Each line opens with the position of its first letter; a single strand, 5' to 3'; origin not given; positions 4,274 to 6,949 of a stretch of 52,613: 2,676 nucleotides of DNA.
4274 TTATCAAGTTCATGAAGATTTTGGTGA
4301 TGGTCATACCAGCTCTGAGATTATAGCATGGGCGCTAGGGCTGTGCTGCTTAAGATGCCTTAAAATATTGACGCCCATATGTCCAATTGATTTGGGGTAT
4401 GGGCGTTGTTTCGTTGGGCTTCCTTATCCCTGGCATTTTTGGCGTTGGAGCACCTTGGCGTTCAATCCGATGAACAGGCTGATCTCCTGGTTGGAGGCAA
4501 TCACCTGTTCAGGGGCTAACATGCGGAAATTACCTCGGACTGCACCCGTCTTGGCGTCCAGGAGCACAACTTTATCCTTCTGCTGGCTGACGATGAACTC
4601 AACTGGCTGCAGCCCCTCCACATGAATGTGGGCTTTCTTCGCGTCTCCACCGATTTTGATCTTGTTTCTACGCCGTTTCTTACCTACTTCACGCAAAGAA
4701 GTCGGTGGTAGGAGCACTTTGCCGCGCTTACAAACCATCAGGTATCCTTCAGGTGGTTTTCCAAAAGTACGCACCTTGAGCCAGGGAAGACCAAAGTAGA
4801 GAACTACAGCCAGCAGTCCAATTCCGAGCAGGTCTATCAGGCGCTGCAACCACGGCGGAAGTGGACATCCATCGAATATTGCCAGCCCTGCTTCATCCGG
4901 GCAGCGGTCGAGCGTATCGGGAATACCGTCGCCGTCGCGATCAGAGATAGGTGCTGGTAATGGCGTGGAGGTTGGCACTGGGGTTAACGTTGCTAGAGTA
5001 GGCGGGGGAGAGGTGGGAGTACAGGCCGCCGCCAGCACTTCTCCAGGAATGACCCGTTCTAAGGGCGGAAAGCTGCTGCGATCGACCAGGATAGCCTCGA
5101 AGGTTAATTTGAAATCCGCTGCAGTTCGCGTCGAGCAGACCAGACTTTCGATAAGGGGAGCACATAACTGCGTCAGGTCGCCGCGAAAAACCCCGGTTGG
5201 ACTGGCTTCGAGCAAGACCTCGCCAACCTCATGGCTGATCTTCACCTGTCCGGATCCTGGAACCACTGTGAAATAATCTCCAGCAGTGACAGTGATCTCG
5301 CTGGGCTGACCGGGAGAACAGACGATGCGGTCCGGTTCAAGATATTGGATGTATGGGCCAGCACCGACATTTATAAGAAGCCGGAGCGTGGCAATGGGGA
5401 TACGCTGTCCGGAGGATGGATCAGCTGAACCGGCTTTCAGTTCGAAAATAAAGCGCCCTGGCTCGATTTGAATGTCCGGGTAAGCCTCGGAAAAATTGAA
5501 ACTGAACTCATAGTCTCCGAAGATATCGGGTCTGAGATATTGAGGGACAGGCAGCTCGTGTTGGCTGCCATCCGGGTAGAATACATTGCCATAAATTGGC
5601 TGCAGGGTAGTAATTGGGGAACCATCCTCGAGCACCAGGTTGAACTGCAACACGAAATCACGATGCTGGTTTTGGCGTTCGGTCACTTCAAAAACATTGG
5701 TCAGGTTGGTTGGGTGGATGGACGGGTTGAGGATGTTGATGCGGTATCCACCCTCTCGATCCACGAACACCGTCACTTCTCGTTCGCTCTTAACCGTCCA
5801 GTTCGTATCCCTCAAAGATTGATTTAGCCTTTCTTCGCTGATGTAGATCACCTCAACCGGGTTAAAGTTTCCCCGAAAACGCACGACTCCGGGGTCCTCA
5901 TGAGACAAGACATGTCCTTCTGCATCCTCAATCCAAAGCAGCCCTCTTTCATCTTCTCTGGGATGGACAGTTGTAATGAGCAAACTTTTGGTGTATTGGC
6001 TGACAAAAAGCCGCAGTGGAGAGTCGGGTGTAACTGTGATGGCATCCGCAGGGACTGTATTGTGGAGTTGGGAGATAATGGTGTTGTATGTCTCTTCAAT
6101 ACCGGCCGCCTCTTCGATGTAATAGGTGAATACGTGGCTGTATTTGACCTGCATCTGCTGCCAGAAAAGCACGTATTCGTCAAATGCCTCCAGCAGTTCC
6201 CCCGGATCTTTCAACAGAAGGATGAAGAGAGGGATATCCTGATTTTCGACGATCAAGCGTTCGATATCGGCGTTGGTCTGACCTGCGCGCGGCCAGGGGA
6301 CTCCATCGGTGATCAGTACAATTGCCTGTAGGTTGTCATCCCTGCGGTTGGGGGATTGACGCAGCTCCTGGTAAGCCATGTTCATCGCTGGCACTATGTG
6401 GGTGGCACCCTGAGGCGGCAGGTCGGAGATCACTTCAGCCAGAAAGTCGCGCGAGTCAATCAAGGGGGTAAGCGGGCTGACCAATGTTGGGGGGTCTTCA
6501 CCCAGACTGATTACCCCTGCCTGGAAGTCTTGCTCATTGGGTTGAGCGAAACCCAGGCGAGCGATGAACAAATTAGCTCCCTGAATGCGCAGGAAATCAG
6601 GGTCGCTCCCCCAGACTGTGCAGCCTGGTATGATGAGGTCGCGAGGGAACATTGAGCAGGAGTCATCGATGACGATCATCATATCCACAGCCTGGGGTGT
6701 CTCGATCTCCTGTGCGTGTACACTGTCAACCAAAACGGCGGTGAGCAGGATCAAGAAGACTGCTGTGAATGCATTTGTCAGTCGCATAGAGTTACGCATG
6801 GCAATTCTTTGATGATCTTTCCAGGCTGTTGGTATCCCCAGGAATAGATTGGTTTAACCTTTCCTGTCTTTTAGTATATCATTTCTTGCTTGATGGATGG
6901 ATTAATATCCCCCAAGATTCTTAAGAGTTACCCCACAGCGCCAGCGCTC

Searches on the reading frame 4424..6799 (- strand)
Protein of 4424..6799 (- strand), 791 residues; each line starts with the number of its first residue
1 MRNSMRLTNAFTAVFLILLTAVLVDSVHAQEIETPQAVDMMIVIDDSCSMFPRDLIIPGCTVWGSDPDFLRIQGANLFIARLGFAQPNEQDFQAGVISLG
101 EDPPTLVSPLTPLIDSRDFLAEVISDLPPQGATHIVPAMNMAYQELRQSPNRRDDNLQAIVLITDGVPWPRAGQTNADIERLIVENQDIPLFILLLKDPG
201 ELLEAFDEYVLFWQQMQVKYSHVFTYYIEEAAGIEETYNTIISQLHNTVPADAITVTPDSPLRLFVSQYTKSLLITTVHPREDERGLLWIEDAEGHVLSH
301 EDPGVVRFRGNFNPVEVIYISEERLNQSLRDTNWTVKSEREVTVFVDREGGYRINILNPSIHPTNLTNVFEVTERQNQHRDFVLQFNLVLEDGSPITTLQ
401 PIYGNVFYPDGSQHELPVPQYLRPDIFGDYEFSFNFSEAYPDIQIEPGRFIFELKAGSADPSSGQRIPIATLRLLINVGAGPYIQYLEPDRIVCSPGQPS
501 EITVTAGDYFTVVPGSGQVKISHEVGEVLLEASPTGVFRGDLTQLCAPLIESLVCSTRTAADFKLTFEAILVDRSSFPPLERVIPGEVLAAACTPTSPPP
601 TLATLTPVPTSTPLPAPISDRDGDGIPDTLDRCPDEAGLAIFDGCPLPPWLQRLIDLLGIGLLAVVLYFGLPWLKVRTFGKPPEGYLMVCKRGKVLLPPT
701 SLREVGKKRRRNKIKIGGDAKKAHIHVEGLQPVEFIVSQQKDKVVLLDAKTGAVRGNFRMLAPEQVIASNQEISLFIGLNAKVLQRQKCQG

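Call 10: search_protein_families(library=pfam, proteins=[window:4424-6799:-], max_evalue=0.001)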
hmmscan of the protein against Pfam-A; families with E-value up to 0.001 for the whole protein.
window:4424-6799:- (791 aa): 2 families
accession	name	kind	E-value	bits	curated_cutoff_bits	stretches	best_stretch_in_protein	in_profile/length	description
PF13519.12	VWA_2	-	1.3e-09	39.1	27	1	40-166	1-106/107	von Willebrand factor type A domain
PF00092.34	VWA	-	2.4e-05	25.1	23.8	1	39-169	1-116/174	von Willebrand factor type A domain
